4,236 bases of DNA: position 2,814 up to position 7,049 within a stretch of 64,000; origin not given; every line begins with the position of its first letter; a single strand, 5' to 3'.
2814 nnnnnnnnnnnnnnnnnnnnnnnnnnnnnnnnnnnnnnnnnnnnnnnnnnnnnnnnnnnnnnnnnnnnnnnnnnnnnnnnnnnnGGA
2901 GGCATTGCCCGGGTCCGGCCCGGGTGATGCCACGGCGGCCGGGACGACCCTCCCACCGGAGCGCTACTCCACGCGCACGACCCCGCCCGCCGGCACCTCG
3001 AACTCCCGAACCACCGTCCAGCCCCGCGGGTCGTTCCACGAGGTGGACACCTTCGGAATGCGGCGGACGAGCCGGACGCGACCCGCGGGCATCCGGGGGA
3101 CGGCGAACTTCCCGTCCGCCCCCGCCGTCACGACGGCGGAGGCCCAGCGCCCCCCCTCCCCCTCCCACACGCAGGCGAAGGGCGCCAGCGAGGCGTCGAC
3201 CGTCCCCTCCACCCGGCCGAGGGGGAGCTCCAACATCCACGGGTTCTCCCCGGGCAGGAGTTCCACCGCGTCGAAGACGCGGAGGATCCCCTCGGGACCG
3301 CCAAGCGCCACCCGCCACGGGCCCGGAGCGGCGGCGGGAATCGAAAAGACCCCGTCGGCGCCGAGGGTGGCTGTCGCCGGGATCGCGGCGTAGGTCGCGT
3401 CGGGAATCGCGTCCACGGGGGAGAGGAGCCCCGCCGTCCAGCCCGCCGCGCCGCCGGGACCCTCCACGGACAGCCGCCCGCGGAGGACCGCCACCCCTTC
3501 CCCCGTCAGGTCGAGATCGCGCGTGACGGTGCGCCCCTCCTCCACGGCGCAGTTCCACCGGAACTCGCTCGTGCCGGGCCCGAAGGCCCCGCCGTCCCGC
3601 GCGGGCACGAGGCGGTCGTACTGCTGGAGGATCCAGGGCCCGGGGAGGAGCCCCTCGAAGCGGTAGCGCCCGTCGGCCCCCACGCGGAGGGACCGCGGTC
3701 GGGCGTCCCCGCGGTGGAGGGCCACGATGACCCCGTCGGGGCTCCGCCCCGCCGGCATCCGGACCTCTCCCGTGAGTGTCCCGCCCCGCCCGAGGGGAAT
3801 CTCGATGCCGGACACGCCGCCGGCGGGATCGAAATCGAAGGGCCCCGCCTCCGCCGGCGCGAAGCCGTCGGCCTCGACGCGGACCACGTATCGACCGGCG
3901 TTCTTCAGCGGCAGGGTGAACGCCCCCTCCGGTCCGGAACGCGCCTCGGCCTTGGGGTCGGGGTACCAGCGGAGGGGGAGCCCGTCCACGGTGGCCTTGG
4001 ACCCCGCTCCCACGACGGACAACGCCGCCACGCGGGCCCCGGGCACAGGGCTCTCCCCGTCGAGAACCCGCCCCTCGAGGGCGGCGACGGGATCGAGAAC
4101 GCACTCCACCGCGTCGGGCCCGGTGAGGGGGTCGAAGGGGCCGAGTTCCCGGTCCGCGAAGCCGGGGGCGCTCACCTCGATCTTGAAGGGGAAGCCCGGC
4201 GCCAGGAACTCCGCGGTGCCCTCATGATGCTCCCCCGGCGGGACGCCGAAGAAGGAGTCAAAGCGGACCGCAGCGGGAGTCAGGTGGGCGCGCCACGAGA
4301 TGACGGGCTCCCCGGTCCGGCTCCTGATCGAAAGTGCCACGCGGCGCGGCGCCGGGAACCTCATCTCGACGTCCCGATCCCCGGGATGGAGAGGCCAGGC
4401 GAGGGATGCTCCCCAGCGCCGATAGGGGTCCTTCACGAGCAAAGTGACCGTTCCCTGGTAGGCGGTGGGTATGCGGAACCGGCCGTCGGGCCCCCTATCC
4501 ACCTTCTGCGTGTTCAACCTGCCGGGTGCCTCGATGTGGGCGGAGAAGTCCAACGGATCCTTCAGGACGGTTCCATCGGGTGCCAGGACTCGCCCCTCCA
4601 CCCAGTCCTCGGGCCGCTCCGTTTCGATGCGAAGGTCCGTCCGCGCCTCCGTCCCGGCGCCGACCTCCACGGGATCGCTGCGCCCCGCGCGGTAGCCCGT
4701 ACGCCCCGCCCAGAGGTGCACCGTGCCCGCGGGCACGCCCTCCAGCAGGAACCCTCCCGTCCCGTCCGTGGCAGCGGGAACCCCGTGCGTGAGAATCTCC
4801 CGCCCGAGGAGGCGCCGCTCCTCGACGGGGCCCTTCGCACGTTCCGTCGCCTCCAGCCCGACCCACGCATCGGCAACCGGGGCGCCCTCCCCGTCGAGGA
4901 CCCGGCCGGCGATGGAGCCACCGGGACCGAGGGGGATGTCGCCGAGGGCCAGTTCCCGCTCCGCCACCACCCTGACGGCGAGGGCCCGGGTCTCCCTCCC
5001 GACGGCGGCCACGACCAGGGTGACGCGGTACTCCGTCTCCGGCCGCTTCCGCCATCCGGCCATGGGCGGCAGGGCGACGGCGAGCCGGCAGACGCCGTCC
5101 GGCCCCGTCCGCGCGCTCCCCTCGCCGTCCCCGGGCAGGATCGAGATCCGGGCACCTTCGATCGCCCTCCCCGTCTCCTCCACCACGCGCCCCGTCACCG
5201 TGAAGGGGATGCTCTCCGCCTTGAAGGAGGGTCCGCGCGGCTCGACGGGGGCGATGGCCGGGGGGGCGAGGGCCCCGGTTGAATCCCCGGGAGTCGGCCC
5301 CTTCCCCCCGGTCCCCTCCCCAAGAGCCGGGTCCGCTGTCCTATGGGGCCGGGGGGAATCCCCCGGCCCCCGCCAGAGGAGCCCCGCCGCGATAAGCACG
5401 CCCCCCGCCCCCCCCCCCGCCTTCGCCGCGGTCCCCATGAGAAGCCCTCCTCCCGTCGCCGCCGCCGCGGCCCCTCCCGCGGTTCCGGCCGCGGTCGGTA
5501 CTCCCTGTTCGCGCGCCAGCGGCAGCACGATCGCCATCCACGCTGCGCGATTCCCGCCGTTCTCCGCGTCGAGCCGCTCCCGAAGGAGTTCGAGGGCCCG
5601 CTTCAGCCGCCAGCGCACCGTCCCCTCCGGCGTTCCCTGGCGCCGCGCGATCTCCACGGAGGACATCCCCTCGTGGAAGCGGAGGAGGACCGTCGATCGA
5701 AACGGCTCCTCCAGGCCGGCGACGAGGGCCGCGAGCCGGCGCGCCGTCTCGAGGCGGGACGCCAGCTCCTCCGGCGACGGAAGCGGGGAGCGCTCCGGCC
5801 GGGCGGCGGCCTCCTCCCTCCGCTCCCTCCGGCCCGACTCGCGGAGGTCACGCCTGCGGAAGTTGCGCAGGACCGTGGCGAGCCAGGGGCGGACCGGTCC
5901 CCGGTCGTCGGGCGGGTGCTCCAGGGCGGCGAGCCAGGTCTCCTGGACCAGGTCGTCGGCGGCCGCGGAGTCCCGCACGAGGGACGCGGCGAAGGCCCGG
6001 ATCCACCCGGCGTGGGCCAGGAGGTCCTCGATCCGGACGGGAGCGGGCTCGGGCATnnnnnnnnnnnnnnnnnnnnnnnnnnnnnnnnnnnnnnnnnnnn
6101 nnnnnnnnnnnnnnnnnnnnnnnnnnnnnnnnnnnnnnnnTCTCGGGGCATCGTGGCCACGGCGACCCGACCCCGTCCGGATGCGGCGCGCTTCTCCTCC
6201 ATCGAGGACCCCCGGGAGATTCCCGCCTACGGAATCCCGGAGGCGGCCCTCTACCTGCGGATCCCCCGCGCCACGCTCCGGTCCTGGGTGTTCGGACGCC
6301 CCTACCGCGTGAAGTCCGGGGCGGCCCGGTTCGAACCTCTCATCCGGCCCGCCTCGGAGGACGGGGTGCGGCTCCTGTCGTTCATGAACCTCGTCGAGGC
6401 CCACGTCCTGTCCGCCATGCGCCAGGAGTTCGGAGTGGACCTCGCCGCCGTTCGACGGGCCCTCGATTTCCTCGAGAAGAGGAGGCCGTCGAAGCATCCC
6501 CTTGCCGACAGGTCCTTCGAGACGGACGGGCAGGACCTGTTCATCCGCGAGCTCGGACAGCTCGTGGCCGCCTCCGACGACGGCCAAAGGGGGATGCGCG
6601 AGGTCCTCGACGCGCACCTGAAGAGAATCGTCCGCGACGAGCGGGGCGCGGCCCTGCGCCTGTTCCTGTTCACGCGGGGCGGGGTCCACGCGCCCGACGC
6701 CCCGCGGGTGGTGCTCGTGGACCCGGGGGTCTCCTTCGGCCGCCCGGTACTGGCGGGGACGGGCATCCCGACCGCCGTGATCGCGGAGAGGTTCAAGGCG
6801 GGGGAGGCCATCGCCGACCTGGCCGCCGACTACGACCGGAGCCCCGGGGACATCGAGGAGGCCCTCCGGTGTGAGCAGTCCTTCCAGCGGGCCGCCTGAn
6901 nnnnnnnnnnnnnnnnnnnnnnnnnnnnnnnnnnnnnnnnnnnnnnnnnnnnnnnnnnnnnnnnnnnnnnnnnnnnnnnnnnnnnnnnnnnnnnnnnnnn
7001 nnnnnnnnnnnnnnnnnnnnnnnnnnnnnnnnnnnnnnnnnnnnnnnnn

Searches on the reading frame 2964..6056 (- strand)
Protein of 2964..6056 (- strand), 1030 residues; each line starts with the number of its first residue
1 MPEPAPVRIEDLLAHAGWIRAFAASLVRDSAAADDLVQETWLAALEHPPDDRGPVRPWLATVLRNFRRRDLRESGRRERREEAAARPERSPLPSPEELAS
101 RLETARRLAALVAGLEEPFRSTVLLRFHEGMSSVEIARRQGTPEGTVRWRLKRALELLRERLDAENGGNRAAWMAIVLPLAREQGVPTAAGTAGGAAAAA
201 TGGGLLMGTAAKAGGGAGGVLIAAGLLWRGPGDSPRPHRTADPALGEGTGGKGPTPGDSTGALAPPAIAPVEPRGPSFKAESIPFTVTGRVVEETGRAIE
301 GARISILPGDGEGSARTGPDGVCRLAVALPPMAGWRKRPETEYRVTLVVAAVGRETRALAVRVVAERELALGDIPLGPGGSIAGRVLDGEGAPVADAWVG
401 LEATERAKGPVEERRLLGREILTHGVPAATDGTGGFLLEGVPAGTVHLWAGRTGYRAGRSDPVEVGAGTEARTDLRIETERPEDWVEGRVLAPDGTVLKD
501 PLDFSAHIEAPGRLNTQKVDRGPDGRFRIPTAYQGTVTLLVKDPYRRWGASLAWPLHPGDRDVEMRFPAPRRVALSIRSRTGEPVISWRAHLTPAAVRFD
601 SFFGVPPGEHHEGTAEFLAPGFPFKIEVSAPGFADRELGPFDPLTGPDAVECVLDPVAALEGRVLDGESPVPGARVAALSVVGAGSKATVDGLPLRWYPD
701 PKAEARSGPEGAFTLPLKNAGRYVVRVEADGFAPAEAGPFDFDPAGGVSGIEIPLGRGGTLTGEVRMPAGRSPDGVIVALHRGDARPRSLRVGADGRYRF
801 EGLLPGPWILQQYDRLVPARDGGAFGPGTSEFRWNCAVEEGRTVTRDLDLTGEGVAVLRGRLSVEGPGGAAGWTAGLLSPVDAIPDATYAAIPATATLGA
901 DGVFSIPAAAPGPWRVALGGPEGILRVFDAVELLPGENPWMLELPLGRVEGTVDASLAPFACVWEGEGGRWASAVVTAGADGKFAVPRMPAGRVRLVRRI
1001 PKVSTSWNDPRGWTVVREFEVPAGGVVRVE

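Call 22: search_protein_families(library=pfam, proteins=[window:2964-6056:-], max_evalue=0.001)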
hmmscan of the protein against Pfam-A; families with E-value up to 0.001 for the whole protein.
window:2964-6056:- (1030 aa): 5 families
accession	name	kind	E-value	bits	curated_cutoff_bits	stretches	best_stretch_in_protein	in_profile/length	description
PF13620.12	CarboxypepD_reg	-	1.6e-36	124.9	32.3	2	381-476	1-80/82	Carboxypeptidase regulatory-like domain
PF04542.20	Sigma70_r2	-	3.4e-12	46.4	24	1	14-76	4-70/71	Sigma-70 region 2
PF08281.18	Sigma70_r4_2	-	2.1e-07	30.9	25.7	1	106-158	2-54/54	Sigma-70, region 4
PF04545.22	Sigma70_r4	-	4.1e-07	29.9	24.1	1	113-160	3-50/50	Sigma-70, region 4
PF13715.12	CarbopepD_reg_2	-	4.2e-07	30.3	32.2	0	428-472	28-71/88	CarboxypepD_reg-like domain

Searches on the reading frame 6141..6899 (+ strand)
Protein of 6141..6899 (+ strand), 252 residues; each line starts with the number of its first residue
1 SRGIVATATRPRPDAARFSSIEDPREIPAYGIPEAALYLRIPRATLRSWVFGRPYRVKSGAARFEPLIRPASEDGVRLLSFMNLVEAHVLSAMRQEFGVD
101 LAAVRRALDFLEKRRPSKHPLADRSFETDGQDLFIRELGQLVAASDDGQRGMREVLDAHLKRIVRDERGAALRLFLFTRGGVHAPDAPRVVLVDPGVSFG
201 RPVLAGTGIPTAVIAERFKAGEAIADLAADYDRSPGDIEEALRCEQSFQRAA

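Call 23: search_protein_families(library=pfam, proteins=[window:6141-6899:+], max_evalue=0.001)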
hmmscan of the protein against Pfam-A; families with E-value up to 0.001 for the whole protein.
window:6141-6899:+ (252 aa): 2 families
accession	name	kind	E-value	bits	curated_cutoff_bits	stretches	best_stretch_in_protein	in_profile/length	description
PF04255.20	DUF433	-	2.3e-11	43.7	23.6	1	193-243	3-54/56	Protein of unknown function (DUF433)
PF21321.3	HTH_66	-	3.2e-06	27.9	24.3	1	28-108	1-83/83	Putative DNA-binding HTH domain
